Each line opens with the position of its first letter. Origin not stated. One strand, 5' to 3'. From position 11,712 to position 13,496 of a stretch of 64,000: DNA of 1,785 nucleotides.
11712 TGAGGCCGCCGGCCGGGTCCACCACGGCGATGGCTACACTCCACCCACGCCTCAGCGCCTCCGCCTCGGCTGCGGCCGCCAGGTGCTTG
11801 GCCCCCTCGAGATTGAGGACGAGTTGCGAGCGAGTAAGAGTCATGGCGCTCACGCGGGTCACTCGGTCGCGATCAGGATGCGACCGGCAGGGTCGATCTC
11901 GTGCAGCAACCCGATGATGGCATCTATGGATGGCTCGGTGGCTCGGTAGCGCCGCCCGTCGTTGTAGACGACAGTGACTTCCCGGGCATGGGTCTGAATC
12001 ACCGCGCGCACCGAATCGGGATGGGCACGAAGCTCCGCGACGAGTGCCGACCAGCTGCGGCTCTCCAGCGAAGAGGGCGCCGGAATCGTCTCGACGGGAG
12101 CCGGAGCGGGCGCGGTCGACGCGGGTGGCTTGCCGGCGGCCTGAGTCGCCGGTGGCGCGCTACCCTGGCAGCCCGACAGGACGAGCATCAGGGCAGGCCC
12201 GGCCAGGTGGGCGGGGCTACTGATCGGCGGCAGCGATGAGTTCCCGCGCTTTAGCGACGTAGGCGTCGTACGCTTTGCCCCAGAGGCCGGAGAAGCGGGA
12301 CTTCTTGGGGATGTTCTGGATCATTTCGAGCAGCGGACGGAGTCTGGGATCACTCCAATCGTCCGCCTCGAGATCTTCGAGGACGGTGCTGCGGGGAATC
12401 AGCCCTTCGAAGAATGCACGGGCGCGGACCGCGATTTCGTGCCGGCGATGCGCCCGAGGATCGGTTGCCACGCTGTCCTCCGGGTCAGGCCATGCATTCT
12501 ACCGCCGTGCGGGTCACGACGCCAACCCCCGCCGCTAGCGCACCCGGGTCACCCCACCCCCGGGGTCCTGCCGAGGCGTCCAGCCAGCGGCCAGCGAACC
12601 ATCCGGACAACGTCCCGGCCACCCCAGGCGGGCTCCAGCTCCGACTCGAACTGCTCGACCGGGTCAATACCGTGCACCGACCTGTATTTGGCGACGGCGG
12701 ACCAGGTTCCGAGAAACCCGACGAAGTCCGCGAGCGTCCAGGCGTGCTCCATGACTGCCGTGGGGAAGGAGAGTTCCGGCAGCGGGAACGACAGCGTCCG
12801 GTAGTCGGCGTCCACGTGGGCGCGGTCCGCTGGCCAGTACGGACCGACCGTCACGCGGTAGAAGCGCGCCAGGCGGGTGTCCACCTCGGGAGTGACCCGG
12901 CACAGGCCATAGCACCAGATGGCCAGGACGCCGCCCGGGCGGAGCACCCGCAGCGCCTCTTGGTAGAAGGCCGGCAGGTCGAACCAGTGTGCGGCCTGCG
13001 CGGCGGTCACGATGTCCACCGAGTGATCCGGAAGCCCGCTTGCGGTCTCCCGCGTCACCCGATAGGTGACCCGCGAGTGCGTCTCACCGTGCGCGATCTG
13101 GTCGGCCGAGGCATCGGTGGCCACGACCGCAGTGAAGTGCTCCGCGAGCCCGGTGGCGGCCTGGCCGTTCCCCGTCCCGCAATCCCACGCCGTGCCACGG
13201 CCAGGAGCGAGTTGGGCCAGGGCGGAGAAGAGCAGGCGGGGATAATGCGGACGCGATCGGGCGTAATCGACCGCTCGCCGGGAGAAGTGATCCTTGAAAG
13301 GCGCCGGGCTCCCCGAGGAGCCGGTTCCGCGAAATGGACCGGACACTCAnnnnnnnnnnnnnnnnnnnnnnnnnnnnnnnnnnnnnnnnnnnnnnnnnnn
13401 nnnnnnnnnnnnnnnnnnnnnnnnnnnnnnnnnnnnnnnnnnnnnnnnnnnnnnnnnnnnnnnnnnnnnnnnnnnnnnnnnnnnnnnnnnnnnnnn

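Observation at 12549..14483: Orphan DAC-like (diadenylate-cyclase fold) protein with an unrecognised N-terminal half and an altered catalytic motif, abutting a SAM methyltransferase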

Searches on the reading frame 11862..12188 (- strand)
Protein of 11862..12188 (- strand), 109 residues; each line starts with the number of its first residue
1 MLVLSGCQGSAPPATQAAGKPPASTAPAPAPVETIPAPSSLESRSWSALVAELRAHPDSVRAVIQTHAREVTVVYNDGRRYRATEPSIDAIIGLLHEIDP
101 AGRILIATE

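Call 76: search_protein_families(library=ncbifam, proteins=[window:11862-12188:-], max_evalue=1)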
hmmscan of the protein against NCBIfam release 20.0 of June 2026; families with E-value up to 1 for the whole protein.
window:11862-12188:- (109 aa): 1 family
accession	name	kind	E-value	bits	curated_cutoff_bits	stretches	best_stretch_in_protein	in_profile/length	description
NF033768.1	myxo_SS_tail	domain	0.045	13.9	40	1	56-104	2-47/92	AgmX/PglI C-terminal domain-containing protein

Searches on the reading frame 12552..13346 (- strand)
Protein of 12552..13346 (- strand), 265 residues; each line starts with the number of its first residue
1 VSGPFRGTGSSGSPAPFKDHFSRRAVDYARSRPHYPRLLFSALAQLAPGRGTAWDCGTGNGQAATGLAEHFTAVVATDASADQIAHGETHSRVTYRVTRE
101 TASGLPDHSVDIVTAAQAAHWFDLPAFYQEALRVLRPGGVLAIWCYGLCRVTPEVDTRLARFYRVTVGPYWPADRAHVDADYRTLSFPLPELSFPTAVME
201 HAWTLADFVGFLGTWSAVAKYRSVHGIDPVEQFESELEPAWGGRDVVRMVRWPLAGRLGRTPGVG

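Call 3: search_protein_families(library=pfam, proteins=[window:12552-13346:-], max_evalue=1)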
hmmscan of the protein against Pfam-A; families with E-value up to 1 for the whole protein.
window:12552-13346:- (265 aa): 10 families
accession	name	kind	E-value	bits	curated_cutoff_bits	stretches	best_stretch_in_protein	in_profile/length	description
PF08241.18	Methyltransf_11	-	2.9e-16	60.3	21.2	1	55-143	2-95/95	Methyltransferase domain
PF13649.12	Methyltransf_25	-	4.1e-13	50.3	27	1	55-139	3-97/97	Methyltransferase domain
PF08242.18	Methyltransf_12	-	7.4e-10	39.9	30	1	55-141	2-98/98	Methyltransferase domain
PF13847.12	Methyltransf_31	-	3.6e-07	30.4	27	1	54-143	8-109/145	Methyltransferase domain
PF13489.12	Methyltransf_23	-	5e-05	23.5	27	1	29-143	2-116/164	Methyltransferase domain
PF13578.12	Methyltransf_24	-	0.028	15.7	26.3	1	38-142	13-101/105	Methyltransferase domain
PF05148.21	Methyltransf_8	-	0.062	13.6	27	1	105-143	118-156/219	Hypothetical methyltransferase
PF07156.20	Prenylcys_lyase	-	0.062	12.8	27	1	42-118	109-184/363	Prenylcysteine lyase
PF05219.18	DREV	-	0.098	12.2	26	1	37-114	80-156/265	DREV methyltransferase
PF01209.24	Ubie_methyltran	-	0.33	10.7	20.1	1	78-143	79-151/233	ubiE/COQ5 methyltransferase family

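Call 4: search_protein_families(library=ncbifam, proteins=[window:12552-13346:-], max_evalue=1)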
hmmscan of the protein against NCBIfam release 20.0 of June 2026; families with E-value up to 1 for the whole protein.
window:12552-13346:- (265 aa): 18 families
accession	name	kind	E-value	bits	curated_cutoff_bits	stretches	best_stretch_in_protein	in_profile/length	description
TIGR02072.1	BioC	equivalog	1.5e-07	31.5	184.95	1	52-143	37-132/244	malonyl-ACP O-methyltransferase BioC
NF045667.1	MTase_DVU1556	equivalog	3.2e-06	26.8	155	1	45-143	19-119/213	DVU_1556 family methyltransferase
NF007610.0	PRK10258.1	equivalog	5.7e-05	22.6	342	1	43-143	34-138/251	malonyl-ACP O-methyltransferase BioC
NF001241.0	PRK00216.1-2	equivalog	0.00018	21.2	327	1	46-145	49-149/231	demethylmenaquinone methyltransferase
NF045823.1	PthPhpthDimycoMt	equivalog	0.00026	20.2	300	1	100-142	120-165/256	phthiotriol/phenolphthiotriol dimycocerosates methyltransferase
TIGR01934.1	MenG_MenH_UbiE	subfamily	0.00034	20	158.35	1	54-167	44-163/223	ubiquinone/menaquinone biosynthesis methyltransferase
NF041537.1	ArsM_AhpD_UU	exception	0.00061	18.7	510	1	53-167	80-205/345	arsenite methyltransferase/AhpD domain selenoprotein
TIGR04345.1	ovoA_Cterm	equivalog_domain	0.001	18.7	170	1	44-96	38-91/242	putative 4-mercaptohistidine N1-methyltransferase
TIGR01983.1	UbiG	equivalog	0.0016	17.8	102.95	1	54-142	54-150/228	bifunctional 2-polyprenyl-6-hydroxyphenol methylase/3-demethylubiquinol 3-O-methyltransferase UbiG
NF001244.0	PRK00216.1-5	equivalog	0.0026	17.1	216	1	52-143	51-153/236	bifunctional demethylmenaquinone methyltransferase/2-methoxy-6-polyprenyl-1,4-benzoquinol methylase UbiE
NF045825.1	FAmtase_mtf2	equivalog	0.0039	16.5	400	1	56-141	67-156/248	fatty-acid O-methyltransferase Mtf2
NF002463.0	PRK01683.1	equivalog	0.009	15.6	297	1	41-143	25-128/258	trans-aconitate 2-methyltransferase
NF008264.0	PRK11036.1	equivalog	0.026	14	366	1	43-146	38-150/261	tRNA uridine 5-oxyacetic acid(34) methyltransferase CmoM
NF047649.1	MTase_UXPK_star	exception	0.032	13.3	460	1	43-163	72-202/283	methyltransferase/UXPK-star double selenoprotein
NF052510.1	methyltran_MpqE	exception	0.036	13.4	335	1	74-169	74-175/234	methyl-plastoquinone biosynthesis methyltransferase MpqE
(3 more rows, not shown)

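Call 5: search_protein_families(library=padloc, proteins=[window:12552-13346:-], max_evalue=1)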
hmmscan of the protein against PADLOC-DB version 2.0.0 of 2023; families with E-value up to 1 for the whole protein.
window:12552-13346:- (265 aa): 1 family
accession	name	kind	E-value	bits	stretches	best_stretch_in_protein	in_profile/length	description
PDLC04134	mad2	-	1.5e-12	45.1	1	28-143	272-394/492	mads_2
